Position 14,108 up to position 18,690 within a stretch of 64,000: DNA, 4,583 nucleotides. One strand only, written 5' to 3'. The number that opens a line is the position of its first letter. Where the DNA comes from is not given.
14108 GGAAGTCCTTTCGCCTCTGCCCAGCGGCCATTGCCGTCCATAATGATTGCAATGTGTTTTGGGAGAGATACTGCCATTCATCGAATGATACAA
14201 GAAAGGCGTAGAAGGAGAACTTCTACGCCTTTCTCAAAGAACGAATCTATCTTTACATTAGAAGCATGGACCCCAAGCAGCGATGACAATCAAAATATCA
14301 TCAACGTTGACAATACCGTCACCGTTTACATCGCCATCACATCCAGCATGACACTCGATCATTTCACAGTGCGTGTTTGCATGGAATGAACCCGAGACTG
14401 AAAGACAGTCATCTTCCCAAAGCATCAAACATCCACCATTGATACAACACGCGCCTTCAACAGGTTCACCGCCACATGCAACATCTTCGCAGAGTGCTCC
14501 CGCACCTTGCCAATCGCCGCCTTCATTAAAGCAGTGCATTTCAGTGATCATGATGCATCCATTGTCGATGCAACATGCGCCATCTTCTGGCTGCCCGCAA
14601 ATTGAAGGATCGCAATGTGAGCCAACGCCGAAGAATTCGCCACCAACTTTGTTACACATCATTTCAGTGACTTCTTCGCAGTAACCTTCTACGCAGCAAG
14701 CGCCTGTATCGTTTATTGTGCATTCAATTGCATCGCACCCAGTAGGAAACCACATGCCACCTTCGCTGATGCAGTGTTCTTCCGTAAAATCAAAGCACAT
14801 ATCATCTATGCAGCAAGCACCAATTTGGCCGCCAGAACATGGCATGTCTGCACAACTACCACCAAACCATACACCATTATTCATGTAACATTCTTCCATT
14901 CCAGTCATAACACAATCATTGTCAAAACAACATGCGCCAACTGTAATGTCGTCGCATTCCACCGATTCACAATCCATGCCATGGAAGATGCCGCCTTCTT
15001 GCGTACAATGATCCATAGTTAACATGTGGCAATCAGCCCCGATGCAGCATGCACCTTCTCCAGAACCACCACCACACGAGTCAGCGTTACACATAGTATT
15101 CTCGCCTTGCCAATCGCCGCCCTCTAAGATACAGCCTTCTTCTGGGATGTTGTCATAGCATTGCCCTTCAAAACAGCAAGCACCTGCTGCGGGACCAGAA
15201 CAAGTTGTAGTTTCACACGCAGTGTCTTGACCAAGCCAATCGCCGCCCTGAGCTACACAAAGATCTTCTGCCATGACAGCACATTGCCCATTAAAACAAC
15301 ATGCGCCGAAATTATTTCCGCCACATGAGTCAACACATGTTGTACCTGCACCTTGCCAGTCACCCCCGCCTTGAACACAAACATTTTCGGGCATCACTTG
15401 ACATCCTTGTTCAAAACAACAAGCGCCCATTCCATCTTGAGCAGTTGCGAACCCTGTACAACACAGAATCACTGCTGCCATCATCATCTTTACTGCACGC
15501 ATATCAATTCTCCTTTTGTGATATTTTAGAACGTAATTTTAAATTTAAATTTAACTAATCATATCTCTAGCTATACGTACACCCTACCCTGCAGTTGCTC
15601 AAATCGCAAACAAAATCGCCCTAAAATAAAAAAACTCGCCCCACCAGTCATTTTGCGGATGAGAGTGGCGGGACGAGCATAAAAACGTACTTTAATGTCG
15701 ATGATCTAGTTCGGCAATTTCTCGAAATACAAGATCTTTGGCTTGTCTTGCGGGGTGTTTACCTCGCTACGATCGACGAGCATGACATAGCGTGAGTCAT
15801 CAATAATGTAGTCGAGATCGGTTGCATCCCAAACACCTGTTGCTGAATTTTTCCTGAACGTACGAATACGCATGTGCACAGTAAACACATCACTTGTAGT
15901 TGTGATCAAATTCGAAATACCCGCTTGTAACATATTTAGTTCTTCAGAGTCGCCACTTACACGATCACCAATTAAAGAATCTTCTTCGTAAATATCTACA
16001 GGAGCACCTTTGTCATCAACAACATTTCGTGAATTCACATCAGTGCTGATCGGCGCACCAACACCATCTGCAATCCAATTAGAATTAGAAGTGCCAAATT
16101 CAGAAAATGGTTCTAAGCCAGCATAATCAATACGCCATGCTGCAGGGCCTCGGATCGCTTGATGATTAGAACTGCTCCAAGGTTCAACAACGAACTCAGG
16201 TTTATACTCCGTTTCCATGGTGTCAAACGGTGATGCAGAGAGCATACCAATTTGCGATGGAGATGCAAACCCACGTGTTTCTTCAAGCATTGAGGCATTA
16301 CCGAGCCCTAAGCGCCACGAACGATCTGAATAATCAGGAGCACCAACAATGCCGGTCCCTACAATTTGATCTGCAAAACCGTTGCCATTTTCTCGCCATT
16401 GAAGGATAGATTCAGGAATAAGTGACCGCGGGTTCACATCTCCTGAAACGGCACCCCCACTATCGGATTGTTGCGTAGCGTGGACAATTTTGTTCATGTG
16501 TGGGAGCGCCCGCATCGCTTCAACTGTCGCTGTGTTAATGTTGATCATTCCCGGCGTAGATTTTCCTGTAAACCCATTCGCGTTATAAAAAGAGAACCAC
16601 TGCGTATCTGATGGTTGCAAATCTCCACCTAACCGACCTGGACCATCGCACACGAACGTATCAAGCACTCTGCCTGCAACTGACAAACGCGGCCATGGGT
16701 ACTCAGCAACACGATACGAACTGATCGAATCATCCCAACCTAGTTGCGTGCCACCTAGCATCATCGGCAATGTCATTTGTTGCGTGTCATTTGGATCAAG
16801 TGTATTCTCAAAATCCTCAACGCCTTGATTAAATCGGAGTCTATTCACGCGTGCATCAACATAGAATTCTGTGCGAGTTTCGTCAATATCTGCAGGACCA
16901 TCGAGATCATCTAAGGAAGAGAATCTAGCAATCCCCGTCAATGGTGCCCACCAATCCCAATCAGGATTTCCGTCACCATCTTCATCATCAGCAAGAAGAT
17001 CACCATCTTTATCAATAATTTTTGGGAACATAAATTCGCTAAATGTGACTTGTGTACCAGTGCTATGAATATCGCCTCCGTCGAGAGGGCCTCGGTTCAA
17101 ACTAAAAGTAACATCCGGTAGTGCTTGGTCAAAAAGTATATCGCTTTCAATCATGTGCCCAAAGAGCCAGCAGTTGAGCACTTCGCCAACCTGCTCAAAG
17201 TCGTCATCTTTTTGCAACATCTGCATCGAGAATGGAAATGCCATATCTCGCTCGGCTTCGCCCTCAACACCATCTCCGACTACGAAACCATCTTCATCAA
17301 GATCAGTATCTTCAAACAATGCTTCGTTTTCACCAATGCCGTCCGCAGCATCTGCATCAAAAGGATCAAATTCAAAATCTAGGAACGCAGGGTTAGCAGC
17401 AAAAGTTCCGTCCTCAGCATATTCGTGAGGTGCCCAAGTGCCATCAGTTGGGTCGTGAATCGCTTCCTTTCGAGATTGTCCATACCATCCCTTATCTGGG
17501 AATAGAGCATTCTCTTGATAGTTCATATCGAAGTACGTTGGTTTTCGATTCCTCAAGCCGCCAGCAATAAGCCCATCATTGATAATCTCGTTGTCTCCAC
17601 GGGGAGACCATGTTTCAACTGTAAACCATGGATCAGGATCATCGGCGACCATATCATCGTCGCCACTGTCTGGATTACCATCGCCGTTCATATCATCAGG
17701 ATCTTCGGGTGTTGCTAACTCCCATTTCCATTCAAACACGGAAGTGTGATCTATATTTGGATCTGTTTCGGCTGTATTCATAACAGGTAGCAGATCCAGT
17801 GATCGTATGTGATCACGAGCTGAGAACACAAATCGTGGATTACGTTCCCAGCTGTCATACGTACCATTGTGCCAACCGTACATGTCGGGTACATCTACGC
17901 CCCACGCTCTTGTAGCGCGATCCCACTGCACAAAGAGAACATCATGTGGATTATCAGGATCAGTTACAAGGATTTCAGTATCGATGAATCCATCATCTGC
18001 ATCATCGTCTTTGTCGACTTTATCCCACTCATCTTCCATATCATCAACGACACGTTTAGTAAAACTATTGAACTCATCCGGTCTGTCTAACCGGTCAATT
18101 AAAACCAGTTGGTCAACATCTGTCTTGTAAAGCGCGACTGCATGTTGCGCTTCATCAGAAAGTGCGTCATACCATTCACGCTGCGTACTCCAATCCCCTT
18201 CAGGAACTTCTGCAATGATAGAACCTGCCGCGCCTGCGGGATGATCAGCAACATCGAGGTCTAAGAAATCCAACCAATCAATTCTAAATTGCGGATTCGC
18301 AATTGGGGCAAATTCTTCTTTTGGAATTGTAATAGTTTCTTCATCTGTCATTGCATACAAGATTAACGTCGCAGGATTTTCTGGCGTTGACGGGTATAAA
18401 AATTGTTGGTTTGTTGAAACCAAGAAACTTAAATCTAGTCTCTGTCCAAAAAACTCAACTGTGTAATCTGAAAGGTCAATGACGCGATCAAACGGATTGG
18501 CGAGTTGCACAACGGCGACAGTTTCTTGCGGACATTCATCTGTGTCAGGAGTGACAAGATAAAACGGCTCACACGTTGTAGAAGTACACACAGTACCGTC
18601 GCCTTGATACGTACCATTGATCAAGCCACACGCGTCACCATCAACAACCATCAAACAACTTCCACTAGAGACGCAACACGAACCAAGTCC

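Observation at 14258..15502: Adjacent secreted 9-repeat paralogue with a dockerin-like tail: candidate partner or cargo of the filament system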

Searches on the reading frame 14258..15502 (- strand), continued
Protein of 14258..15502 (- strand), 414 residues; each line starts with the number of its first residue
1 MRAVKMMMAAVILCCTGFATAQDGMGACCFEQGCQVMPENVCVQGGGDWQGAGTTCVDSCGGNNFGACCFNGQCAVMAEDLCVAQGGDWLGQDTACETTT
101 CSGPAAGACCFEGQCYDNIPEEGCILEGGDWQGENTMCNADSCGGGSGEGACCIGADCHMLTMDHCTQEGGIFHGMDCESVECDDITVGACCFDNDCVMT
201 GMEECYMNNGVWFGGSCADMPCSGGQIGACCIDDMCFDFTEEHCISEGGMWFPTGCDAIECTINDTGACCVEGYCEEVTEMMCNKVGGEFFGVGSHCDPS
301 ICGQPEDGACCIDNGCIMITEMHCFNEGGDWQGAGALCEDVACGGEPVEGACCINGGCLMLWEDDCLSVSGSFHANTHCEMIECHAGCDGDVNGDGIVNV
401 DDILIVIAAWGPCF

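Call 71: list_cluster_members(proteins=[P0004, P0002, L001:5447-6679:+, window:14258-15502:-])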
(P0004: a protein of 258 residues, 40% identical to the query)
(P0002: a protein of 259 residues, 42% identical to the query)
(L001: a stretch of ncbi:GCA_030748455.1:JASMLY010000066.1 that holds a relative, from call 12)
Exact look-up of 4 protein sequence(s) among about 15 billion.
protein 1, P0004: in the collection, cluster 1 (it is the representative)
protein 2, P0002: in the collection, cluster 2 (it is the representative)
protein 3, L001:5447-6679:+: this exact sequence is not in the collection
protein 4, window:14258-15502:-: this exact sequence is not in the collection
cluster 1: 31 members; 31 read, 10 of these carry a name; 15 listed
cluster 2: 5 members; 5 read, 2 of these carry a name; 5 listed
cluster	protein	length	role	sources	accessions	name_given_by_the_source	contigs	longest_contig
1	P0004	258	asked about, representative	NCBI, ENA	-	-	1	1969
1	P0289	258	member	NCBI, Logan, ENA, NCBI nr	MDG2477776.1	MAG: hypothetical protein P8M32_07760 [Phycisphaerales bacterium] | hypothetical protein [Phycisphaerales bacterium]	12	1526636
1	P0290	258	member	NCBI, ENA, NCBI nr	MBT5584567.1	MAG: hypothetical protein HOJ54_11260 [Phycisphaerae bacterium] | hypothetical protein [Phycisphaerae bacterium]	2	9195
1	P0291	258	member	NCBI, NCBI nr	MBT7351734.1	MAG: hypothetical protein HN811_04675 [Phycisphaerae bacterium] | hypothetical protein [Phycisphaerae bacterium]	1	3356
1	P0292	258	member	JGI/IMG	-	hypothetical protein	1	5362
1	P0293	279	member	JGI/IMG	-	hypothetical protein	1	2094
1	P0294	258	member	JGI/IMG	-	hypothetical protein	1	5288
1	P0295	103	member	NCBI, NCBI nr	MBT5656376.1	MAG: hypothetical protein HOI89_01135, partial [Phycisphaerae bacterium] | hypothetical protein [Phycisphaerae bacterium]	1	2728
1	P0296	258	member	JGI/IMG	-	hypothetical protein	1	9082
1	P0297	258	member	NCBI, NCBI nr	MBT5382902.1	MAG: hypothetical protein HOL13_08690 [Phycisphaerae bacterium] | hypothetical protein [Phycisphaerae bacterium]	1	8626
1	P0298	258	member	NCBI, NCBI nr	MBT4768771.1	MAG: hypothetical protein HOO04_10485 [Phycisphaerae bacterium] | hypothetical protein [Phycisphaerae bacterium]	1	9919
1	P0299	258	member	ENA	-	-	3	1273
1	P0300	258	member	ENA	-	-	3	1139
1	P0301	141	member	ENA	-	-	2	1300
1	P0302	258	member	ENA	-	-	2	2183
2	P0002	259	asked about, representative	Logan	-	-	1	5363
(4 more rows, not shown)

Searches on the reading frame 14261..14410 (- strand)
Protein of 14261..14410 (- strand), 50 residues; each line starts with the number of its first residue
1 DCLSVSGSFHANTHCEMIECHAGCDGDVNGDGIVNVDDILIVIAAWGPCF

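Call 32: search_protein_families(library=pfam, proteins=[window:14261-14410:-], max_evalue=10)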
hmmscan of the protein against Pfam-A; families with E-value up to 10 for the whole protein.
window:14261-14410:- (50 aa): 1 family
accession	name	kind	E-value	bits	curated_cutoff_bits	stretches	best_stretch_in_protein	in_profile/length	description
PF00404.24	Dockerin_1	-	0.00066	20.3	22.9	1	26-46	2-22/57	Dockerin type I domain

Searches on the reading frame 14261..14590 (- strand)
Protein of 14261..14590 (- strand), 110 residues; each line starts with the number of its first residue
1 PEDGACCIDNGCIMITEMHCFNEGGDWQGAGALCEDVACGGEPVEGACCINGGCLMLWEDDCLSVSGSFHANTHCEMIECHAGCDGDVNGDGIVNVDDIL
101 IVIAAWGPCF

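Call 84: predict_structure(alignment_id=A6)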
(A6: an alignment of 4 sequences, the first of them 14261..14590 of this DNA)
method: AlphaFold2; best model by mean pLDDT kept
length: 110 residues; sequences in the alignment: 4
mean_pLDDT: 42.8   pTM: 0.30
mean pLDDT of the five models: 42.8, 37.4, 37.2, 33.8, 32.7
residues with pLDDT >= 90: 0; 70-90: 0; 50-70: 35; < 50: 75
segments of 3 or more residues with pLDDT < 50: 1-16, 37-41, 56-88, 92-98, 100-110
pLDDT, mean of each block of 10 residues (from residue 1): 36 49 56 49 55 44 29 30 42 48 33
secondary structure, 60 per line:
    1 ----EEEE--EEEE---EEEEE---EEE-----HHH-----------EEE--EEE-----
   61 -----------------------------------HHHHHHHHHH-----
elements in order: E5-8 E11-14 E18-22 E26-28 E48-50 E53-55 H96-105

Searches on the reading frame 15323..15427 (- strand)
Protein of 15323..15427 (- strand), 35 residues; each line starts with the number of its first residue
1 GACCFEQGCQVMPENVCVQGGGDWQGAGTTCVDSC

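Call 61: search_protein_representatives(alignment_id=A5)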
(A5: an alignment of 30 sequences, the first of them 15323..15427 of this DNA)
Query: 30 sequences, 37 profile positions. Proteins with E-value up to 0.001 (for the whole library): 6951; up to 1e-10: 3284; up to 1e-30: 739. The best 150 are listed.
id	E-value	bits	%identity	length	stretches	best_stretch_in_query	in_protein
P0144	1.1e-219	727.0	-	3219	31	1-37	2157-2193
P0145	8.4e-164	548.2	-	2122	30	1-37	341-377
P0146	2.0e-163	546.9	-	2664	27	1-37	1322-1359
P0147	2.4e-160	537.1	-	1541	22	1-37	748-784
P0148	9.0e-156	522.5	-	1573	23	1-33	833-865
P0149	3.3e-152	511.1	-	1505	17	1-37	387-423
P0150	1.2e-141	477.2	-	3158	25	1-37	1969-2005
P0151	4.2e-139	469.1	-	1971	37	1-37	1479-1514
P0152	9.5e-139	468.0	-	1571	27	1-33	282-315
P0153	3.9e-132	446.8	-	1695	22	1-37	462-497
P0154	3.9e-130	440.4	-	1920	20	1-37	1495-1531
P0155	6.2e-130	439.8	-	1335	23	1-37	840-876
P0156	6.2e-129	436.6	-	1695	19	1-37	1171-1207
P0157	3.0e-124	421.6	-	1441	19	1-37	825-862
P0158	9.6e-121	410.4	-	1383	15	2-37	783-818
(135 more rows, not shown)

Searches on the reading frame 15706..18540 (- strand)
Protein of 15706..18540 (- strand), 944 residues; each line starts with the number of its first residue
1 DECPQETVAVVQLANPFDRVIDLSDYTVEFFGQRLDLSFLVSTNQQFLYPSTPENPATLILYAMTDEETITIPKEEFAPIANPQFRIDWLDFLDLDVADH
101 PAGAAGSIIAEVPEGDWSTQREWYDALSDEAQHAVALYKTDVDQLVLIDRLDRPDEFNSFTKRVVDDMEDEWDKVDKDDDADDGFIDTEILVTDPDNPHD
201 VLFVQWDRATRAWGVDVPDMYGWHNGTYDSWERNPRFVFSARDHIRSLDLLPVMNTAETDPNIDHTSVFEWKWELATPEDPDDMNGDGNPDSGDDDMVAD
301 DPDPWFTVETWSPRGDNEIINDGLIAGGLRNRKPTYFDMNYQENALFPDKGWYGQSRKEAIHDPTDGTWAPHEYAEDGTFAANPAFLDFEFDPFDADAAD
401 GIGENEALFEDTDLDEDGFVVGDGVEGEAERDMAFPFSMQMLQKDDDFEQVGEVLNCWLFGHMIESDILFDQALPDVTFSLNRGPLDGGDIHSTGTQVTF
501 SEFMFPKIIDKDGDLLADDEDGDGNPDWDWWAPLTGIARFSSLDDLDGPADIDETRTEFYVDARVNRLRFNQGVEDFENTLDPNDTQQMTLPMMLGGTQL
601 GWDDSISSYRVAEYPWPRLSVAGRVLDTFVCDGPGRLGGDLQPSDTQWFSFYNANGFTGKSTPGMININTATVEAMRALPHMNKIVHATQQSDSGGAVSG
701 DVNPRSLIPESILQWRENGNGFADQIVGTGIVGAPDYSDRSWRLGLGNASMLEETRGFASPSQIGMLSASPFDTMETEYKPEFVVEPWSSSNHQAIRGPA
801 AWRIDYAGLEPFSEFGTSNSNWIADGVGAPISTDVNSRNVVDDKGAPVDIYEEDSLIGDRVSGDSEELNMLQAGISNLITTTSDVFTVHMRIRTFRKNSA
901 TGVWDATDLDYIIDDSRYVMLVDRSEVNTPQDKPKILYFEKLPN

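Call 11: find_homologous_proteins(query=window:15706-18540:-, max_evalue=0.001)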
Query window:15706-18540:- (944 aa): 23 proteins with E <= 0.001 among 8000 candidates.
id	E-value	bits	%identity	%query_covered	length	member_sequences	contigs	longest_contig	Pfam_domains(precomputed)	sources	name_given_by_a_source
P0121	0.0e+0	1259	71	84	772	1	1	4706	-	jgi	-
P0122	0.0e+0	1199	60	100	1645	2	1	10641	-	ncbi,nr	ncbi:MAG: hypothetical protein QGI78_06630 [Phycisphaerales bacterium]|nr:hypothetical protein [Phyc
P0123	2.5e-291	987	59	85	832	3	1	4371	-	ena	-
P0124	5.0e-207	708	44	100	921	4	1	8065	-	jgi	jgi:hypothetical protein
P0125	2.5e-204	699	44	100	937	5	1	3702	-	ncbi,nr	ncbi:MAG: hypothetical protein MK073_07295, partial [Phycisphaerales bacterium]|nr:hypothetical prot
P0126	1.3e-157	545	44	86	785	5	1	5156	-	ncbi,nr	ncbi:MAG: hypothetical protein QGH76_03340, partial [Phycisphaerales bacterium]|nr:hypothetical prot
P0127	6.2e-93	331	41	35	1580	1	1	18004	-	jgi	jgi:hypothetical protein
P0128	5.2e-85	304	48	37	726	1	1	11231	-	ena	-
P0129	1.1e-83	300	32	100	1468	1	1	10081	-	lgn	-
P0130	2.7e-83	299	35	54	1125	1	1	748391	-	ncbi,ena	-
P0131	2.1e-81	292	44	35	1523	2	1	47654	-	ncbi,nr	ncbi:MAG: hypothetical protein IH830_09200 [Planctomycetes bacterium]|nr:hypothetical protein [Planc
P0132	1.4e-73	267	38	54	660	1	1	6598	-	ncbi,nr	ncbi:MAG: hypothetical protein O6941_08795 [Planctomycetota bacterium]|nr:hypothetical protein [Plan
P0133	2.4e-72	262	34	35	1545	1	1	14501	-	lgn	-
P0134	2.3e-69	253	40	35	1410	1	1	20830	-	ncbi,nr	ncbi:MAG: hypothetical protein GY715_15910 [Planctomycetes bacterium]|nr:hypothetical protein [Planc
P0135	1.1e-66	244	39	35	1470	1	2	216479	-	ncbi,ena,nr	ncbi:MAG: hypothetical protein IH984_06275 [Planctomycetes bacterium]|nr:hypothetical protein [Planc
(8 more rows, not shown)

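Call 12: find_encoding_contigs(protein=P0122, flank=10000, max_places=3)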
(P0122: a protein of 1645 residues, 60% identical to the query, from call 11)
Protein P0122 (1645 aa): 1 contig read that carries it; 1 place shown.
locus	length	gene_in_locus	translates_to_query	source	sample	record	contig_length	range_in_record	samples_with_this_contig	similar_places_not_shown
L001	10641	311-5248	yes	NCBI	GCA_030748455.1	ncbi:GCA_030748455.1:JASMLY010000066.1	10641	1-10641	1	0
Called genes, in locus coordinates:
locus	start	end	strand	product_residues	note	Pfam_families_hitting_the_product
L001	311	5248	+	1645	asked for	-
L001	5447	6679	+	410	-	-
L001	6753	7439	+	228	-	PF01255:Prenyltransf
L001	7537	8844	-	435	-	PF00709:Adenylsucc_synt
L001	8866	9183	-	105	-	PF16697:Yop-YscD_cpl, PF00498:FHA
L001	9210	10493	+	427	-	PF04055:Radical_SAM, PF06969:HemN_C (weak)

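Call 13: find_encoding_contigs(protein=P0121, flank=10000, max_places=3)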
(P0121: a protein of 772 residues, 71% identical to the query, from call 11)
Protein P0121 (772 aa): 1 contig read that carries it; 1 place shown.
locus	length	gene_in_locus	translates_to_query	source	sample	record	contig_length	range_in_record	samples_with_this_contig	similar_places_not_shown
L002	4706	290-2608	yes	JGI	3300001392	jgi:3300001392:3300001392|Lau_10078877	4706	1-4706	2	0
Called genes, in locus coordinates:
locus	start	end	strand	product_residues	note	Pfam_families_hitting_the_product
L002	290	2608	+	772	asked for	-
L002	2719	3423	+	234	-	PF01255:Prenyltransf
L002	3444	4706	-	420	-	?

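Call 14: find_encoding_contigs(protein=P0124, flank=10000, max_places=3)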
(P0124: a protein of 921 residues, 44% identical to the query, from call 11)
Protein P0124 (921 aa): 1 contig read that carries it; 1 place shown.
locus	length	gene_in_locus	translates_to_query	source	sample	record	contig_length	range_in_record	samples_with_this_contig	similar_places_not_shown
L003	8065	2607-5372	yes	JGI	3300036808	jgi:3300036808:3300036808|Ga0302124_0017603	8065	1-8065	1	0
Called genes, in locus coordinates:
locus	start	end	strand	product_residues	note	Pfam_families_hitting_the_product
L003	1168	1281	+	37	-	-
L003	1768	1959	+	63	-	-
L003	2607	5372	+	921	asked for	-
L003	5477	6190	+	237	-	PF01255:Prenyltransf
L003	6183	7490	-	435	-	PF00709:Adenylsucc_synt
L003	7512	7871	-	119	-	PF16697:Yop-YscD_cpl, PF00498:FHA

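Call 18: find_encoding_contigs(protein=P0123, flank=10000, max_places=3)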
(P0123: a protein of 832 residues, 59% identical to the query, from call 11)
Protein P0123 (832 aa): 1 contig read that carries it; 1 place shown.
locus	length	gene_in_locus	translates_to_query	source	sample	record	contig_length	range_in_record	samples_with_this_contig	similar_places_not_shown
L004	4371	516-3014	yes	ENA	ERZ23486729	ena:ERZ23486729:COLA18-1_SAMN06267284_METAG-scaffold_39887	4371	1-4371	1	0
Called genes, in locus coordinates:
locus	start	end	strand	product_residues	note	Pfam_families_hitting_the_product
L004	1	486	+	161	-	?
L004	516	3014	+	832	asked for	-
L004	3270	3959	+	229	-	PF01255:Prenyltransf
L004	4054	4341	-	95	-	PF00709:Adenylsucc_synt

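Call 19: find_encoding_contigs(protein=P0126, flank=10000, max_places=3)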
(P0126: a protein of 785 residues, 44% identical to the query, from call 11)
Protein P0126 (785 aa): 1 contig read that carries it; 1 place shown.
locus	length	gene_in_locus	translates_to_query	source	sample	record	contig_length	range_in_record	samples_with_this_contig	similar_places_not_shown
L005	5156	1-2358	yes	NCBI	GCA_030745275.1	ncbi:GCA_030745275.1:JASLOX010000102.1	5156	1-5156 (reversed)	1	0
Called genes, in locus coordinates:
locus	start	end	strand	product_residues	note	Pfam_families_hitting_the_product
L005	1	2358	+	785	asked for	?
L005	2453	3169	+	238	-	PF01255:Prenyltransf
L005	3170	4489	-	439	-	PF00709:Adenylsucc_synt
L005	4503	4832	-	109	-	PF16697:Yop-YscD_cpl, PF00498:FHA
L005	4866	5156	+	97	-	?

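Call 20: find_encoding_contigs(protein=P0125, flank=10000, max_places=3)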
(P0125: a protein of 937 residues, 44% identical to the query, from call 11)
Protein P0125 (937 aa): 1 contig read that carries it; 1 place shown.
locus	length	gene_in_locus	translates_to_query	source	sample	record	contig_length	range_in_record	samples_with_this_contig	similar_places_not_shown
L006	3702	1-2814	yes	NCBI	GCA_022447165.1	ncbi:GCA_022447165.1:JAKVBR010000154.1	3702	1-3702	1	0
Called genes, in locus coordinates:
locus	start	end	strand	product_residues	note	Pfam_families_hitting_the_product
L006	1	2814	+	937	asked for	?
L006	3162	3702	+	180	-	PF01255:Prenyltransf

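Call 50: find_encoding_contigs(protein=P0135, flank=10000, max_places=2)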
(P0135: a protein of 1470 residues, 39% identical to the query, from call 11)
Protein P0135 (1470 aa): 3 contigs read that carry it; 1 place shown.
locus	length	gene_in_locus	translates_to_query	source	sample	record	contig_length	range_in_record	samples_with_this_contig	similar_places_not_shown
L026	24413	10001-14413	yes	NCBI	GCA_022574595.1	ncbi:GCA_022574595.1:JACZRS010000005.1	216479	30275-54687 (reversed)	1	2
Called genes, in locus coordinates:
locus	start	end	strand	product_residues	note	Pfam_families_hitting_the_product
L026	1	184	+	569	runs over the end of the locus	PF05157:MshEN, PF00437:T2SSE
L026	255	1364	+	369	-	PF00437:T2SSE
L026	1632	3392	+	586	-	PF05157:MshEN, PF00437:T2SSE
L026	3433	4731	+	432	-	PF28597:T2SSF_N, PF00482:T2SSF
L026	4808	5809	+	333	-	-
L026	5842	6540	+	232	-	PF07963:N_methyl (weak)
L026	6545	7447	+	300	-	-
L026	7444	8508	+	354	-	-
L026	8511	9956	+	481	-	PF07963:N_methyl (weak)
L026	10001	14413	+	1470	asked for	-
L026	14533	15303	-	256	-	PF01255:Prenyltransf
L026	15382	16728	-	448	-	PF00709:Adenylsucc_synt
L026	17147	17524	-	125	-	PF16697:Yop-YscD_cpl, PF00498:FHA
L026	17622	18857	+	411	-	PF04055:Radical_SAM, PF06969:HemN_C (weak)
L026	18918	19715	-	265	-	PF13085:Fer2_3, PF12838:Fer4_7 (faint), PF13237:Fer4_10 (faint), PF13183:Fer4_8, PF13534:Fer4_17 (weak)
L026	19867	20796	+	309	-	PF01040:UbiA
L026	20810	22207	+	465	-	-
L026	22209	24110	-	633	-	PF00890:FAD_binding_2, PF02910:Succ_DH_flav_C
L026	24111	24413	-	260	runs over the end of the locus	-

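Call 51: find_encoding_contigs(protein=P0131, flank=10000, max_places=2)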
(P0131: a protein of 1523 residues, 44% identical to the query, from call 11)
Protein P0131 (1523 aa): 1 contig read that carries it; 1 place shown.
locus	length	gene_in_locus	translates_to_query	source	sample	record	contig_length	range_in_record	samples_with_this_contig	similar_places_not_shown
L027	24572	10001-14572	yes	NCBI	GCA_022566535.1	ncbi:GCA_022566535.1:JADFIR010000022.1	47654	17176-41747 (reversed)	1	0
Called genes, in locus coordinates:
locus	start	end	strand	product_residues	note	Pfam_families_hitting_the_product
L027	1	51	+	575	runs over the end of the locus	PF05157:MshEN, PF00437:T2SSE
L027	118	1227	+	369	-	PF00437:T2SSE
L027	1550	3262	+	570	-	PF05157:MshEN, PF01637:ATPase_2 (faint), PF13173:AAA_14 (faint), PF13191:AAA_16 (faint), PF13401:AAA_22 (faint), PF00437:T2SSE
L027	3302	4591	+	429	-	PF28597:T2SSF_N, PF00482:T2SSF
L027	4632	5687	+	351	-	-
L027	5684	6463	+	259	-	-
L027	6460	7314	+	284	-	PF07963:N_methyl (weak)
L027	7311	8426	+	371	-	-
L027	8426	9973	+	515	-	-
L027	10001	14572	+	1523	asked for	-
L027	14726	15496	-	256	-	PF01255:Prenyltransf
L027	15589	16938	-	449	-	PF00709:Adenylsucc_synt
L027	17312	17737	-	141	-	PF16697:Yop-YscD_cpl, PF00498:FHA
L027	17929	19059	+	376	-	PF04055:Radical_SAM, PF06969:HemN_C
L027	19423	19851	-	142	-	-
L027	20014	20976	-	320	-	PF13527:Acetyltransf_9 (weak), PF00583:Acetyltransf_1 (weak)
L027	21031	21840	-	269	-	PF13085:Fer2_3, PF12838:Fer4_7 (faint), PF13183:Fer4_8, PF13534:Fer4_17 (weak)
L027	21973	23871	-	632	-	PF00890:FAD_binding_2, PF02910:Succ_DH_flav_C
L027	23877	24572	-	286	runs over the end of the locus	PF01127:Sdh_cyt (faint)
